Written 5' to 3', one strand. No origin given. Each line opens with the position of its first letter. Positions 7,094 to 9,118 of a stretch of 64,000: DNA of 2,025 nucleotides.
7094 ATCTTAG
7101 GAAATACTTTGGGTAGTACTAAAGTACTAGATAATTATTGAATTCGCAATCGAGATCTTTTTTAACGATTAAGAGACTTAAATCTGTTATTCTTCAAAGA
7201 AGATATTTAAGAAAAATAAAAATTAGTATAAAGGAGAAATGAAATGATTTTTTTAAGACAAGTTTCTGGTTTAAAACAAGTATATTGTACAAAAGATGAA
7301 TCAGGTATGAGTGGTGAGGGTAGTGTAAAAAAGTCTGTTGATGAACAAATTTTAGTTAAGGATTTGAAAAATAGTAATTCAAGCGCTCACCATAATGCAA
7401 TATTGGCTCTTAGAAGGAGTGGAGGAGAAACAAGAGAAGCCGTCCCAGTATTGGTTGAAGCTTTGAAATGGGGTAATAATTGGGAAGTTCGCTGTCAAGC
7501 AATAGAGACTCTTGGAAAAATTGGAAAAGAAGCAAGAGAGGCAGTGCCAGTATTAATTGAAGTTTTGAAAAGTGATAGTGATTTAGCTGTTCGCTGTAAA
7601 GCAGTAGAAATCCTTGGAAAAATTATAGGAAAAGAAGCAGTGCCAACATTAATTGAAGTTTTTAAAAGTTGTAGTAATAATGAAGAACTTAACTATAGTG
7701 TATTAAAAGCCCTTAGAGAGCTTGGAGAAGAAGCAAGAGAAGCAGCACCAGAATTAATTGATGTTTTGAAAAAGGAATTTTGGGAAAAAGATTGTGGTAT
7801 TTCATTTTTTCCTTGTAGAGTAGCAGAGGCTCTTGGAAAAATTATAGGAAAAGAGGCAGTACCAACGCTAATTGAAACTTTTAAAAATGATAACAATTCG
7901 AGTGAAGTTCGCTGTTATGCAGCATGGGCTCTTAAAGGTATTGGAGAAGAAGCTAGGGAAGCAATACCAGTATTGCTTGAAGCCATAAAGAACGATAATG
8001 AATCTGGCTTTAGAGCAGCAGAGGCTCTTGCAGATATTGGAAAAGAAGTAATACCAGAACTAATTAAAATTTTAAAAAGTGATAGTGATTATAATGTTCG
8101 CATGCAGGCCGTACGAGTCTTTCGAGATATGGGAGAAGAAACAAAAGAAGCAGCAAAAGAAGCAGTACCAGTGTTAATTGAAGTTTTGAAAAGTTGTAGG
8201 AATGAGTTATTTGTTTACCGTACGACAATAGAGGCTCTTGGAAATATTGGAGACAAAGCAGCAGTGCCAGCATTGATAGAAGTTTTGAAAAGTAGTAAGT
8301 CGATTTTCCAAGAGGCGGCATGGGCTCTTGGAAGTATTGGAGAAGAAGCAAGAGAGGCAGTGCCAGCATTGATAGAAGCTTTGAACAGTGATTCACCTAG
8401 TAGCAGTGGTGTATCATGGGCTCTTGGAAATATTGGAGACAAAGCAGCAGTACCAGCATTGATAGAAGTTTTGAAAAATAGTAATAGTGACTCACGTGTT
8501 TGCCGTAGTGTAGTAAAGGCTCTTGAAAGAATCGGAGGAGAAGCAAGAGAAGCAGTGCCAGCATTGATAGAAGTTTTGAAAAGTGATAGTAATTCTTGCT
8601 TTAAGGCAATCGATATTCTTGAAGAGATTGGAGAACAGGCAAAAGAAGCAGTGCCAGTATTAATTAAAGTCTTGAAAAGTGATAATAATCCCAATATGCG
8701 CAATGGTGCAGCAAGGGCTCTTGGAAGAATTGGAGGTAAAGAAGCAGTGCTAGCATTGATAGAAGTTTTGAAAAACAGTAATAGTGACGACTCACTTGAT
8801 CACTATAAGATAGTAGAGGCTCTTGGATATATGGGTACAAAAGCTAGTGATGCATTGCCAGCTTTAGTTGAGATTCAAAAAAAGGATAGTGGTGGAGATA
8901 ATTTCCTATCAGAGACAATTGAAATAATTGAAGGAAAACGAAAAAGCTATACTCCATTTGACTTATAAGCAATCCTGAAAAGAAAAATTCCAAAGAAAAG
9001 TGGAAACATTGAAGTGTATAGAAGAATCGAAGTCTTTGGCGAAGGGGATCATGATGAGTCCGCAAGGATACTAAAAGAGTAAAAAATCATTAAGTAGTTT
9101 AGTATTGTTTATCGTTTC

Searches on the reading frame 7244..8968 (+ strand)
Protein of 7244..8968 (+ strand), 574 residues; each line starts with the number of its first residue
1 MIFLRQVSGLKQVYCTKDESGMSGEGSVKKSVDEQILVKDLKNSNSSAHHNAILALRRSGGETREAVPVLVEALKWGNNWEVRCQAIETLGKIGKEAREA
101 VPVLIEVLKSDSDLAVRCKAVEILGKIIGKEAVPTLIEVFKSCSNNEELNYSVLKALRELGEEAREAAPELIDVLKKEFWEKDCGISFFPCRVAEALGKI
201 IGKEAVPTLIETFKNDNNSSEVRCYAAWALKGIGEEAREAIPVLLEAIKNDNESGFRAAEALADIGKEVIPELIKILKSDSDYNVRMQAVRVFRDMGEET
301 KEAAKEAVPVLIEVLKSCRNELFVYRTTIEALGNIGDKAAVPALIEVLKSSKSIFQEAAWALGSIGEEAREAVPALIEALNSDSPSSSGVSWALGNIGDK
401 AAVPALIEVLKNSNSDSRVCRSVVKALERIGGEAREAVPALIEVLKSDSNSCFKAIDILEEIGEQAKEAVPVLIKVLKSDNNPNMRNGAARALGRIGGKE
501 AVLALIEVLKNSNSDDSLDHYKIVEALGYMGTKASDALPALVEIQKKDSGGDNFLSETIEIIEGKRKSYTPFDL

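Call 27: search_protein_families(library=pfam, proteins=[window:7244-8968:+], max_evalue=0.01)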
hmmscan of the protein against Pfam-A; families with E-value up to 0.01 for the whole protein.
window:7244-8968:+ (574 aa): 21 families
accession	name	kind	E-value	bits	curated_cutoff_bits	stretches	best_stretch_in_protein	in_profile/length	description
PF13646.12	HEAT_2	-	2.8e-75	249.1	27.7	7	309-385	2-76/88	HEAT repeats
PF03130.22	HEAT_PBS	-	1.4e-66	213.7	20.9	6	326-349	3-26/27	PBS lyase HEAT-like repeat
PF13513.12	HEAT_EZ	-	1.7e-33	114.9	27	2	464-496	24-55/55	HEAT-like repeat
PF02985.28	HEAT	-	6.1e-25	85.4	23.5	0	67-95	2-29/31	HEAT repeat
PF00514.29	Arm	-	3.1e-23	81.4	20.6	0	469-496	13-39/41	Armadillo/beta-catenin-like repeat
PF01602.26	Adaptin_N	-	8.2e-12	44.9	37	1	59-248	259-457/524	Adaptin N terminal region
PF24768.1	ARM_ARMC5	-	1.8e-10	41.1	79.9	1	267-433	68-231/289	ARMC5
PF11865.14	mTOR_dom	-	6.6e-09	36.4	27.6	0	470-497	12-39/160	Serine/threonine-protein kinase mTOR domain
PF24714.1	TOR1L1_N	-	1.7e-07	31.3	43.3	0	62-100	208-245/281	TORTIFOLIA1 N-terminal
PF01347.28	Vitellogenin_N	-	6.1e-07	28.8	24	0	131-230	458-556/590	Lipoprotein amino terminal region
PF11791.14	Aconitase_B_N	-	9.1e-07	29.4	25.8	0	111-158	74-117/153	Aconitate B N-terminal domain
PF10363.15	RTP1_C1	-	2.6e-06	27.9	25.9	0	279-347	9-82/112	Required for nuclear transport of RNA pol II C-terminus 1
PF20168.4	PDS5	-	2.9e-06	25.9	27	0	100-142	243-284/1053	Sister chromatid cohesion protein PDS5 protein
PF24987.1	HEAT_EF3_N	-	1.2e-05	25.8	32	0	62-101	100-139/169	EF3 N-terminal HEAT repeat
PF21419.2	RoxA-like_Cyt-c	-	3.5e-05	23.7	26.7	0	340-352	21-33/39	RoxA-like, cytochrome c-like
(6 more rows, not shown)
